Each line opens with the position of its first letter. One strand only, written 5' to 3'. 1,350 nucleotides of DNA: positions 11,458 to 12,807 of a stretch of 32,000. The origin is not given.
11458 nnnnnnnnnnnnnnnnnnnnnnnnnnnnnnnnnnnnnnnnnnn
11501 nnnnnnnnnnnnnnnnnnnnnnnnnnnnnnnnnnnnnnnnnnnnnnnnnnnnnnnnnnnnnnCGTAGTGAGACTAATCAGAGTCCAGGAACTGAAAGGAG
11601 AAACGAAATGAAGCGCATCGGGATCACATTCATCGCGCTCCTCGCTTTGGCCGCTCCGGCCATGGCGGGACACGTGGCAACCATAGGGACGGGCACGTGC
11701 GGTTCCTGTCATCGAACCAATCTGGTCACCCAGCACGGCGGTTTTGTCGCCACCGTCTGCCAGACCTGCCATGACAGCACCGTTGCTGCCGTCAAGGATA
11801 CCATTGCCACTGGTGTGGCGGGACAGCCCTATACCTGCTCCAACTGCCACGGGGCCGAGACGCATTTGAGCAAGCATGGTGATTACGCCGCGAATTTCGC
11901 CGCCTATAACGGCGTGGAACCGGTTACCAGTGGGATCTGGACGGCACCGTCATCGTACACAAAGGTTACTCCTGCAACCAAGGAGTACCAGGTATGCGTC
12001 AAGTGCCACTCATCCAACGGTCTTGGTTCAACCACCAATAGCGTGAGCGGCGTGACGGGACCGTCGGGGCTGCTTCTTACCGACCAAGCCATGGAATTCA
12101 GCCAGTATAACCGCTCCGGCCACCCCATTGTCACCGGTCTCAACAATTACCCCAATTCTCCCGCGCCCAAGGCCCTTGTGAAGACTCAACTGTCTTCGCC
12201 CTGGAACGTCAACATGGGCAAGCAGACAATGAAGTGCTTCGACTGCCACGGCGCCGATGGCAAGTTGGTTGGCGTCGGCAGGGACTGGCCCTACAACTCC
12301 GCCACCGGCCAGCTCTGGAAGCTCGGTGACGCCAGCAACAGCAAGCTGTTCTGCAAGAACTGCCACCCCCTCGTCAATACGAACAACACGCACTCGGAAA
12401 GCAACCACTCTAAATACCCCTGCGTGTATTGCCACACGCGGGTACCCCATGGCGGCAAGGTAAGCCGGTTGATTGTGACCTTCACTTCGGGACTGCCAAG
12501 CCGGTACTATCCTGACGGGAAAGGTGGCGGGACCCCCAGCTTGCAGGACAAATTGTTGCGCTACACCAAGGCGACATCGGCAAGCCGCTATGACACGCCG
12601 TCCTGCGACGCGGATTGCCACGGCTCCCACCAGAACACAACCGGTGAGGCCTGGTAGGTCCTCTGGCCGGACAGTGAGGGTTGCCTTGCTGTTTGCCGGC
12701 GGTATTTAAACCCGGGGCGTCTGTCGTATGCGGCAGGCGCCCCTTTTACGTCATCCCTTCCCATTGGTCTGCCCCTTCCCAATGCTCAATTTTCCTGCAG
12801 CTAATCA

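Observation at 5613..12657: Tandem duplication of a two-gene multiheme cytochrome cassette with no porin or anchor partner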

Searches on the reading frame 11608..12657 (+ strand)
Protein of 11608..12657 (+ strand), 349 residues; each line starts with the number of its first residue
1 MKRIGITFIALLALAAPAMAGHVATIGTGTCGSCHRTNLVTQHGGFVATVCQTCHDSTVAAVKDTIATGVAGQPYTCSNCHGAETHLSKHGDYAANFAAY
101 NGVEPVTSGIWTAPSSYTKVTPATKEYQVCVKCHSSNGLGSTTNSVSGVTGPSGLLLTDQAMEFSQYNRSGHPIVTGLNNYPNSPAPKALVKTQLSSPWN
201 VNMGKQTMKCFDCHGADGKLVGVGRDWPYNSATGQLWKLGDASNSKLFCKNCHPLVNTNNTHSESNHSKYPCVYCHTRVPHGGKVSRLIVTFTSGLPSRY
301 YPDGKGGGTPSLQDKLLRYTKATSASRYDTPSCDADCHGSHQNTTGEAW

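Call 6: search_protein_families(library=pfam, proteins=[window:11608-12657:+], max_evalue=0.01)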
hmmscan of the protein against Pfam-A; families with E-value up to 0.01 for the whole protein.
window:11608-12657:+ (349 aa): 4 families
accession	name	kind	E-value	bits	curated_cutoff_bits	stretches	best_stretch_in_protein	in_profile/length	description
PF14537.11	Cytochrom_c3_2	-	2.8e-07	31.3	25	0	30-83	8-66/79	Cytochrome c3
PF14522.11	Cytochrome_C7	-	1.3e-05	25.3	24.8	0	22-81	8-66/67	Cytochrome c7 and related cytochrome c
PF22113.1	Mtrc-MtrF_II-IV_dom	-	0.00031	20.7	30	0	25-61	3-41/176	Outer membrane cytochrome MtrC/MtrF-like, domains II/IV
PF09699.15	Paired_CXXCH_1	-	0.0015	18.6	20.6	0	43-83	1-38/41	Doubled CXXCH motif (Paired_CXXCH_1)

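Call 7: search_protein_families(library=ncbifam, proteins=[window:11608-12657:+], max_evalue=0.01)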
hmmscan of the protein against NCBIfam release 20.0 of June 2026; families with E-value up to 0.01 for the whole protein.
window:11608-12657:+ (349 aa): 3 families
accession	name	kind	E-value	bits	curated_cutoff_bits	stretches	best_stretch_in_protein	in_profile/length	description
TIGR03153.1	cytochr_NrfH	equivalog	3.6e-08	33.6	134.2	1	241-296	23-76/138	cytochrome c nitrite reductase small subunit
NF047727.1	4hemeCytCCctA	equivalog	7.3e-06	26.1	180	1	26-83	35-89/109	tetraheme c-type cytochrome CctA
TIGR03508.1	decahem_SO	subfamily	4.9e-05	22.9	192.2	0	204-278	31-103/258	DmsE family decaheme c-type cytochrome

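Call 28: search_solved_structures(query=window:11608-12657:+, max_evalue=1)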
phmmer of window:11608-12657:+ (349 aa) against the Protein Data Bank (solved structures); distinct sequences matched with E-value up to 1: 5.
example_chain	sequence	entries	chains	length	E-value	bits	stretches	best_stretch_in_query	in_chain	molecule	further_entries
3h4n_A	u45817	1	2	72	0.077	15.3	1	209-253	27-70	Cytochrome c7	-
1q2y_A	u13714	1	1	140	0.18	14.1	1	84-176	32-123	similar to hypothetical proteins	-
7o45_A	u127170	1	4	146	0.64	12.3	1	23-62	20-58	Isoform 6 of DNA (cytosine-5)-methyltransferase 3B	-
1m1p_A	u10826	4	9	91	0.86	11.9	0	28-83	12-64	Small tetraheme cytochrome c | Periplasmic tetraheme cytochrome c CctA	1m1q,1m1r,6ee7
8a22_Ai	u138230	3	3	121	0.92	11.8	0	202-292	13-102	uL14m | Hypothetical protein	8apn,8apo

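Call 31: find_homologous_proteins(query=window:11608-12657:+, max_evalue=0.00001)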
Query window:11608-12657:+ (349 aa): 50 proteins with E <= 0.00001 among 3617 candidates.
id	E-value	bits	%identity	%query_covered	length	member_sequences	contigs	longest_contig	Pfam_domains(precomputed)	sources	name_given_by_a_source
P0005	5.6e-241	817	100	100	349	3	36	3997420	PF14537.12,PF14522.12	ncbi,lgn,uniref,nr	ncbi:hypothetical protein GeomeDRAFT_3351 [Geobacter metallireducens RCH3]|uniref:Cytochrome c n=1 T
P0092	2.9e-217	739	89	100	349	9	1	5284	PF14537.12,PF14522.12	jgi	-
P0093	4.2e-193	659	79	100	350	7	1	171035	PF14537.12,PF14522.12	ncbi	-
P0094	4.9e-191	653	79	100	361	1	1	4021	PF14537.12,PF14522.12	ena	-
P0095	3.9e-182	623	76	98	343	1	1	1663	PF09699.16,PF14537.12,PF14522.12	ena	-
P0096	4.4e-173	594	72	100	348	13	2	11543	PF09699.16,PF14522.12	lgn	-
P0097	4.2e-172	590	70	100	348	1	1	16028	PF14522.12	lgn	-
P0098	7.0e-172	590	71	100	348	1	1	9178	PF14522.12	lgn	-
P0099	6.6e-170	583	72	100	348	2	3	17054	PF14537.12,PF14522.12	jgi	-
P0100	2.9e-120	420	62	89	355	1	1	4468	PF09699.16,PF14537.12,PF14522.12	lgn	-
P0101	7.7e-118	412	61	89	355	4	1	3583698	PF09699.16,PF14537.12,PF02085.22,PF14522.12,PF22113.2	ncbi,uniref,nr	ncbi:cytochrome C [Geobacter benzoatilyticus]|uniref:Cytochrome C n=2 Tax=Geobacter benzoatilyticus 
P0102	5.9e-113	396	55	100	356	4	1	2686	PF09699.16,PF14522.12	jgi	-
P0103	4.9e-111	389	55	100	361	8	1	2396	PF09699.16,PF14537.12,PF02085.22,PF14522.12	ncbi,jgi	-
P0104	2.8e-109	384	56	89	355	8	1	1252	PF09699.16,PF14522.12,PF22113.2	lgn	-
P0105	1.1e-102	362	59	83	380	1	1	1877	PF09699.16,PF14537.12,PF22113.2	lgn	-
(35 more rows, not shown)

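Call 33: find_related_loci(query=A1, collection=genome_contigs, flank=8000)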
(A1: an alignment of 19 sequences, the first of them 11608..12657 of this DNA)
Query A1 (349 aa) in genome_contigs; peptide patterns used: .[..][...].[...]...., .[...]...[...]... (x = any residue, [..] = any of these).
600 stretches matched a pattern (row limit reached: there are more); 487 encode a relative of the query (tblastn E <= 1e-3); the best 80 are kept; 79 distinct loci.
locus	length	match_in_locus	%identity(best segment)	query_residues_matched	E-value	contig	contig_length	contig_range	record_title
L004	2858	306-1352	87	1-349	0e+0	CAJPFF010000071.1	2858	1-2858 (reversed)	Geobacteraceae bacterium isolate GEOBC genome assembly, contig: CONTIG_71, whole genome shotgun sequence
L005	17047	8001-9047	81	1-349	0e+0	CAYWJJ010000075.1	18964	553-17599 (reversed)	MAG TPA_asm: uncultured Geobacter sp. isolate SRP302447_co2_181 genome assembly, contig: NODE_8092_length_18964_cov_24.2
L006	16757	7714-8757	71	1-349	4e-175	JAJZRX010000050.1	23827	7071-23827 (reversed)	MAG: Deltaproteobacteria bacterium isolate SKS3.bin12 NODE_3129_length_23827_cov_3.279873, whole genome shotgun sequence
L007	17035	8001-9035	48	1-335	5e-94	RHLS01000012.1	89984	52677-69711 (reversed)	MAG: Desulfuromonadales bacterium isolate GT-UBC1 NODE_30_length_89984_cov_55.2549_ID_407045, whole genome shotgun seque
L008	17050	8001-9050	37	6-333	3e-56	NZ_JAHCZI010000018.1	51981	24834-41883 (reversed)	Geobacter hydrogenophilus strain DSM 13691 NODE_18_length_51981_cov_231.750636, whole genome shotgun sequence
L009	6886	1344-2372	38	29-341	9e-52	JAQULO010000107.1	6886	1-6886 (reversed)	MAG: Syntrophales bacterium isolate STD1_132 NODE_37226_length_6886_cov_2.421216_Sandtown_D1, whole genome shotgun seque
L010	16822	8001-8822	40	102-340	5e-51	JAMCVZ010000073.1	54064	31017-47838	MAG: Nitrospirae bacterium isolate FK_Sedi_B_Bin.71 NODE_1488_length_54064_cov_27.6355, whole genome shotgun sequence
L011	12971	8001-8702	44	102-300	3e-50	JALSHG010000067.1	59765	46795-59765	MAG: Thermodesulfovibrio sp. isolate 354-166_metabat1_scaf2bin.078 354-166_scaffold_380_c1, whole genome shotgun sequenc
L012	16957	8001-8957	36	50-340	4e-50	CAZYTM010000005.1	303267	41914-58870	MAG TPA_asm: uncultured Geobacteraceae bacterium isolate SRP302447_co2_358 genome assembly, contig: NODE_110_length_3032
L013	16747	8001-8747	42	102-333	2e-49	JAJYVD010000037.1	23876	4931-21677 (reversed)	MAG: Nitrospirae bacterium isolate FK1.bin72 NODE_2032_length_23876_cov_16.444566, whole genome shotgun sequence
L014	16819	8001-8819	38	77-300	6e-49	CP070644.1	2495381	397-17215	MAG: Nitrospiraceae bacterium isolate bin899 chromosome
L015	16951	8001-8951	37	62-349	6e-49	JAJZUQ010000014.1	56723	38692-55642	MAG: Deltaproteobacteria bacterium isolate SKS4.bin43 NODE_853_length_56723_cov_2.342533, whole genome shotgun sequence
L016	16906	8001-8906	38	51-338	4e-48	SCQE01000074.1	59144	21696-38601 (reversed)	MAG: Nitrospirae bacterium isolate DP16D_bin.35 DP16D_bin.35-89906, whole genome shotgun sequence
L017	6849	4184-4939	42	102-338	1e-47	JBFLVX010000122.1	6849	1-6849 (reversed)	MAG: Nitrospirota bacterium isolate MAG017 MAG017_122, whole genome shotgun sequence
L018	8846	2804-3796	35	58-349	2e-47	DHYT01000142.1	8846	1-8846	MAG TPA_asm: Desulfobulbaceae bacterium UBA5123 UBA5123_contig_66773, whole genome shotgun sequence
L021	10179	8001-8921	35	64-341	7e-47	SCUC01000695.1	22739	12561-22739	MAG: Bacteroidetes bacterium isolate FW602_bin.19 FW602_bin.19-130873, whole genome shotgun sequence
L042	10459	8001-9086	39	18-347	4e-71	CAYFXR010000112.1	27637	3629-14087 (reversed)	MAG TPA_asm: uncultured Nitrospiraceae bacterium isolate ERP108616_co1_67 genome assembly, contig: k119_2005194, whole g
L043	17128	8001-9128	33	21-341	2e-42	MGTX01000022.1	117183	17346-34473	MAG: Elusimicrobia bacterium GWA2_66_18 gwa2_scaffold_303, whole genome shotgun sequence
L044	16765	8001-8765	39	102-337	4e-42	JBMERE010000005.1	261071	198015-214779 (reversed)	Desulfobacterota bacterium M19 5, whole genome shotgun sequence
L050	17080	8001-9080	33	29-341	2e-41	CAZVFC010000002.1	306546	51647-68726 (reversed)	MAG TPA_asm: uncultured Verrucomicrobiota bacterium isolate binchicken_co66_227 genome assembly, contig: NODE_29_length_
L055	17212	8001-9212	32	10-346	6e-40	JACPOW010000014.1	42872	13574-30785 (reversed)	MAG: Elusimicrobia bacterium isolate NC_groundwater_611_Pr5_B-0.1um_68_12 alan_book_18_scaffold_112885, whole genome sho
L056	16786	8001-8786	36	50-300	1e-40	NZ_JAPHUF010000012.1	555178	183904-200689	MAG: Sulfurimonas sp. isolate N3M-Bin_6 c_000000251964, whole genome shotgun sequence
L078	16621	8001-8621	40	149-349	3e-36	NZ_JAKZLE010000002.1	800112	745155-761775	Geothrix alkalitolerans strain SG263 Scaffold2, whole genome shotgun sequence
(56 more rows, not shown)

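Call 55: predict_structure(alignment_id=A3)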
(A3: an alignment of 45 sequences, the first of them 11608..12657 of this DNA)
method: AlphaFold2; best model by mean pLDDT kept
length: 349 residues; sequences in the alignment: 45
mean_pLDDT: 62.8   pTM: 0.61
mean pLDDT of the five models: 62.8, 62.4, 62.1, 59.0, 58.6
residues with pLDDT >= 90: 0; 70-90: 130; 50-70: 133; < 50: 86
segments of 3 or more residues with pLDDT < 50: 1-3, 11-81, 280-287
pLDDT, mean of each block of 10 residues (from residue 1): 50 39 31 34 39 42 42 44 57 73 81 83 83 71 66 66 73 66 63 80 76 71 69 83 81 71 72 67 50 66 60 68 71 55 54
secondary structure, 60 per line:
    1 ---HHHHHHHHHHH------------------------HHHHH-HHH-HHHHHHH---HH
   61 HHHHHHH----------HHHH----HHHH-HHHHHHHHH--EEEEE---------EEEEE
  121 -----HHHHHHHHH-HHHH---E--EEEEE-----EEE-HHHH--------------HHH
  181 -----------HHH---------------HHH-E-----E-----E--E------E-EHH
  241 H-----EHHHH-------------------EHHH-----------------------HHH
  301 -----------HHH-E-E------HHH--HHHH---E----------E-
elements in order: H4-14 H39-43 H49-55 H59-67 H78-81 H86-89 H91-99 E102-106 E116-120 H126-134 H136-139 E146-150 E156-158 H160-163 H248-251 H330-333

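Call 58: search_protein_families(library=pfam, proteins=[L056:6864-8942:+, L010:6891-8861:+, L021:7038-8942:+, L044:7269-8780:+, L078:5649-8624:+, L042:6060-7934:+, L050:6795-9110:+, L055:7326-9224:+], max_evalue=0.001)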
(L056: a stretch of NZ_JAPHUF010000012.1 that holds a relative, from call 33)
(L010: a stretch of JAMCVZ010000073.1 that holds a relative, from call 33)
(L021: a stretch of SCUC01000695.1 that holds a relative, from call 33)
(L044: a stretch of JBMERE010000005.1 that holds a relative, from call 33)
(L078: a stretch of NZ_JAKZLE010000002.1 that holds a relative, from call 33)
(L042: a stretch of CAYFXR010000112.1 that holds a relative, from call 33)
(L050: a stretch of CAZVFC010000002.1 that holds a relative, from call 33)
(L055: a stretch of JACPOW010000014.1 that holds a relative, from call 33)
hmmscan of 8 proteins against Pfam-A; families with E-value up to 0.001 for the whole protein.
L056:6864-8942:+ (692 aa): 3 families
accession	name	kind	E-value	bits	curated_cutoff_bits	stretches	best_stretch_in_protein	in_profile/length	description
PF09699.15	Paired_CXXCH_1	-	1.4e-13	50.7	20.6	1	207-245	8-39/41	Doubled CXXCH motif (Paired_CXXCH_1)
PF14537.11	Cytochrom_c3_2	-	1.1e-08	35.9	25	0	206-288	7-68/79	Cytochrome c3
PF14522.11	Cytochrome_C7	-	7.2e-08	32.6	24.8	0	44-118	12-54/67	Cytochrome c7 and related cytochrome c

L010:6891-8861:+ (656 aa): 3 families
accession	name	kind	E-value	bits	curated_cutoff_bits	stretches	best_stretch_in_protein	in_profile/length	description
PF09699.15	Paired_CXXCH_1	-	1.9e-13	50.3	20.6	0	238-251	6-19/41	Doubled CXXCH motif (Paired_CXXCH_1)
PF14522.11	Cytochrome_C7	-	2.3e-08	34.2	24.8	0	483-589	11-66/67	Cytochrome c7 and related cytochrome c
PF22113.1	Mtrc-MtrF_II-IV_dom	-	9.1e-07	29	30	0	134-248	73-166/176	Outer membrane cytochrome MtrC/MtrF-like, domains II/IV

L021:7038-8942:+ (634 aa): 4 families
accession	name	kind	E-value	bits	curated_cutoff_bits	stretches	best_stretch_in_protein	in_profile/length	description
PF09699.15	Paired_CXXCH_1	-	7e-22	77.3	20.6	2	193-226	8-39/41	Doubled CXXCH motif (Paired_CXXCH_1)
PF14522.11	Cytochrome_C7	-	2.6e-08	34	24.8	0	530-569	13-51/67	Cytochrome c7 and related cytochrome c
PF14537.11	Cytochrom_c3_2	-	2.5e-07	31.5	25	0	191-286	6-78/79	Cytochrome c3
PF22113.1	Mtrc-MtrF_II-IV_dom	-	5.3e-05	23.2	30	0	250-405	3-134/176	Outer membrane cytochrome MtrC/MtrF-like, domains II/IV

L044:7269-8780:+ (503 aa): 3 families
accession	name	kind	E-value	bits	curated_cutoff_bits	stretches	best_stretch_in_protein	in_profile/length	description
PF09699.15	Paired_CXXCH_1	-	5.1e-14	52.1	20.6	0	109-158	3-39/41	Doubled CXXCH motif (Paired_CXXCH_1)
PF14522.11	Cytochrome_C7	-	3.3e-10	40.1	24.8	0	111-161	12-54/67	Cytochrome c7 and related cytochrome c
PF22113.1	Mtrc-MtrF_II-IV_dom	-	9.4e-08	32.2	30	0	87-163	53-133/176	Outer membrane cytochrome MtrC/MtrF-like, domains II/IV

L078:5649-8624:+ (991 aa): 5 families
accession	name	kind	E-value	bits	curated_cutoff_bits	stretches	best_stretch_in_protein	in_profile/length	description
PF09699.15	Paired_CXXCH_1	-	2.9e-21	75.3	20.6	2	44-73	9-37/41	Doubled CXXCH motif (Paired_CXXCH_1)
PF14522.11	Cytochrome_C7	-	1.1e-12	48.1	24.8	0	390-434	13-54/67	Cytochrome c7 and related cytochrome c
PF22113.1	Mtrc-MtrF_II-IV_dom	-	1.1e-07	32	30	0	384-474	75-175/176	Outer membrane cytochrome MtrC/MtrF-like, domains II/IV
PF14537.11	Cytochrom_c3_2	-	2.7e-07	31.4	25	0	392-469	8-69/79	Cytochrome c3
PF02335.20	Cytochrom_C552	-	0.00048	19.7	24.1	1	412-556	78-180/438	Cytochrome c552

L042:6060-7934:+ (624 aa): 11 families
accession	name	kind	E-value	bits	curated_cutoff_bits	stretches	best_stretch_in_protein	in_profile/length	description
PF18911.6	PKD_4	-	7.2e-54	180.2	27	2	319-402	1-85/85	PKD domain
PF00801.26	PKD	-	1.3e-34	118.4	23.5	2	330-398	9-77/80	PKD domain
PF22633.2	F5_F8_type_C_2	-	7.5e-24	84.6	27.8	1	520-604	1-91/91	NedA-like, galactose-binding domain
PF00754.31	F5_F8_type_C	-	7.8e-24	84.6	28.2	1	508-617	3-123/127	F5/8 type C domain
PF22352.2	K319L-like_PKD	-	1.8e-22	79.6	27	2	416-492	1-84/84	K319L-like, PKD domain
PF14537.11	Cytochrom_c3_2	-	1.1e-08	35.9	25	1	215-312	3-79/79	Cytochrome c3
PF14522.11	Cytochrome_C7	-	4.2e-08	33.3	24.8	0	140-205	6-66/67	Cytochrome c7 and related cytochrome c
PF17963.7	Big_9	-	3.1e-07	31.6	23.6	0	319-401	1-89/89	Bacterial Ig domain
PF05345.18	He_PIG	-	3.9e-07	30.9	24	0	322-402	2-95/96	Putative Ig domain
PF21027.3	Sde0182_C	-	5.3e-06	27.4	27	0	337-390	1-53/83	Cellulose-binding protein Sde0182, C-terminal domain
PF02591.20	Zn_ribbon_9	-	0.00025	21.5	29.1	0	150-180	2-30/33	C4-type zinc ribbon domain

L050:6795-9110:+ (771 aa): 4 families
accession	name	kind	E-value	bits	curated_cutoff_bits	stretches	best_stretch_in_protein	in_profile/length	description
PF09699.15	Paired_CXXCH_1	-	3.5e-21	75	20.6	3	403-442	7-38/41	Doubled CXXCH motif (Paired_CXXCH_1)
PF14537.11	Cytochrom_c3_2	-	1.7e-14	54.5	25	1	404-484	8-69/79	Cytochrome c3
PF14522.11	Cytochrome_C7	-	1.4e-11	44.4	24.8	0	628-704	11-66/67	Cytochrome c7 and related cytochrome c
PF22113.1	Mtrc-MtrF_II-IV_dom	-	1e-09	38.6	30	0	332-484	30-168/176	Outer membrane cytochrome MtrC/MtrF-like, domains II/IV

L055:7326-9224:+ (632 aa): 6 families
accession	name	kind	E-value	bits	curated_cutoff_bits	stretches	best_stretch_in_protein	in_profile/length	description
PF09699.15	Paired_CXXCH_1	-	4e-26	90.9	20.6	2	185-218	8-39/41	Doubled CXXCH motif (Paired_CXXCH_1)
PF14537.11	Cytochrom_c3_2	-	5.2e-14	52.9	25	1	181-276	4-78/79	Cytochrome c3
PF14522.11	Cytochrome_C7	-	8.8e-13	48.3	24.8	0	460-563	10-67/67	Cytochrome c7 and related cytochrome c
PF22113.1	Mtrc-MtrF_II-IV_dom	-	1.8e-10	41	30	0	385-563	22-164/176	Outer membrane cytochrome MtrC/MtrF-like, domains II/IV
PF02085.21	Cytochrom_CIII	-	0.00012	22.8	22.9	0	182-276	29-101/101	Class III cytochrome C family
PF03264.19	Cytochrom_NNT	-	0.00053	20.2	24.1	0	514-567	27-75/174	NapC/NirT cytochrome c family, N-terminal region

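Call 59: fold_search(model_id=the predicted structure, library=pdb)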
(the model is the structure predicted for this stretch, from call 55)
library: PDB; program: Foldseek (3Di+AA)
matches with E <= 10: 21; with E <= 0.001: 0
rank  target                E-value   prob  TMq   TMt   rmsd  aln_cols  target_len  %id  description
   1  1xk8_A                4.8e+00  0.01  0.04  0.11  10.9        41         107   12  Divalent cation tolerant protein CUTA from Homo sapiens O60888 (released 2004-10-19)
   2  2wwb_A                5.1e+00  0.01  0.06  0.05  20.9       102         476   13  CRYO-EM STRUCTURE OF THE MAMMALIAN SEC61 COMPLEX BOUND TO THE ACTIVELY TRANSLATING WHEAT GERM 80S RIBOSOME (released 2009-12-08)
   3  1xk8_D                5.5e+00  0.01  0.04  0.11  10.8        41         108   12  Divalent cation tolerant protein CUTA from Homo sapiens O60888 (released 2004-10-19)
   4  3gsd_A                7.1e+00  0.00  0.04  0.09  10.2        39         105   13  2.05 Angstrom structure of a divalent-cation tolerance protein (CutA) from Yersinia pestis (released 2009-04-07)
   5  3aa8_B                7.6e+00  0.00  0.04  0.09  10.3        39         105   15  Crystal Structure Analysis of the Mutant CutA1 (S11V/E61V) from E. coli (released 2010-08-11)
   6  4y6i_D                7.6e+00  0.00  0.03  0.09  10.4        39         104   15  Crystal structure of E.coli CutA1 E61V/C16A/C39A/C79A mutation (released 2015-09-23)
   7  4y6i_B                7.6e+00  0.00  0.04  0.09  10.2        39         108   15  Crystal structure of E.coli CutA1 E61V/C16A/C39A/C79A mutation (released 2015-09-23)
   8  4buj_A                8.1e+00  0.01  0.07  0.03  26.5       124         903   11  Crystal structure of the S. cerevisiae Ski2-3-8 complex (released 2013-08-28)
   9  1vli                  8.1e+00  0.01  0.07  0.07  15.9        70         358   21  Crystal structure of Spore coat polysaccharide biosynthesis protein spsE (BSU37870) from Bacillus subtilis at 2.38 A res (released 2004-09-21)
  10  2zfh_A                8.1e+00  0.00  0.04  0.10  10.8        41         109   12  Crystal structure of putative CutA1 from Homo sapiens at 2.05A resolution (released 2008-01-22)
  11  4y65_C                8.1e+00  0.00  0.04  0.09  10.3        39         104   15  Crystal structure of E.coli CutA1 C16A/C39A/C79A mutation (released 2015-04-15)
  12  9rgl_J                8.6e+00  0.01  0.08  0.17   8.5        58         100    9  Crystal structure of the SroF-Sar complex, repressor and antirepressor of phage phi3T. (released 2026-01-14)
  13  6ftg_x                8.6e+00  0.01  0.06  0.05  18.5        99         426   12  Subtomogram average of OST-containing ribosome-translocon complexes from canine rough microsomal membranes (released 2018-03-21)
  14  7l85_A                8.6e+00  0.00  0.04  0.11  10.3        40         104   18  Designed tetrahedral nanoparticle T33-31 presenting BG505 SOSIP trimers (released 2021-08-04)
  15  4zk7_Q                8.6e+00  0.00  0.05  0.10  10.7        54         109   17  Crystal structure of rescued two-component self-assembling tetrahedral cage T33-31 (released 2015-07-29)
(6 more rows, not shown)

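Call 62: search_protein_families(library=ncbifam, proteins=[L056:9584-12742:+, L056:6864-8942:+], max_evalue=0.001)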
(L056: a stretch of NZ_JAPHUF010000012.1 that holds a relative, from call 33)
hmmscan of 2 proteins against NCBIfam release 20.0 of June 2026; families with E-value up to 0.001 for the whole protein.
L056:9584-12742:+ (1052 aa): 2 families
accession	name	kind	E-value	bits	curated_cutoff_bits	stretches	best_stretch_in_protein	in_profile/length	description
TIGR03144.1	cytochr_II_ccsB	equivalog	3e-46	158.2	187.6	1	781-1011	3-252/252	c-type cytochrome biogenesis protein CcsB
TIGR01191.1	ccmC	subfamily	3.1e-05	24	186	1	890-1014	22-146/184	heme ABC transporter permease CcmC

L056:6864-8942:+ (692 aa): 3 families
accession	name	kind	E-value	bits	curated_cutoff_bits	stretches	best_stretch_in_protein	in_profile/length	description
TIGR03153.1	cytochr_NrfH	equivalog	2.5e-09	37.3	134.2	1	572-623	14-63/138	cytochrome c nitrite reductase small subunit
TIGR03508.1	decahem_SO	subfamily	1.2e-07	31.5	192.2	0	205-244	143-176/258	DmsE family decaheme c-type cytochrome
TIGR01905.1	paired_CXXCH_1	subfamily_domain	5.2e-05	23.1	25.2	0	277-304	6-32/41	doubled CXXCH domain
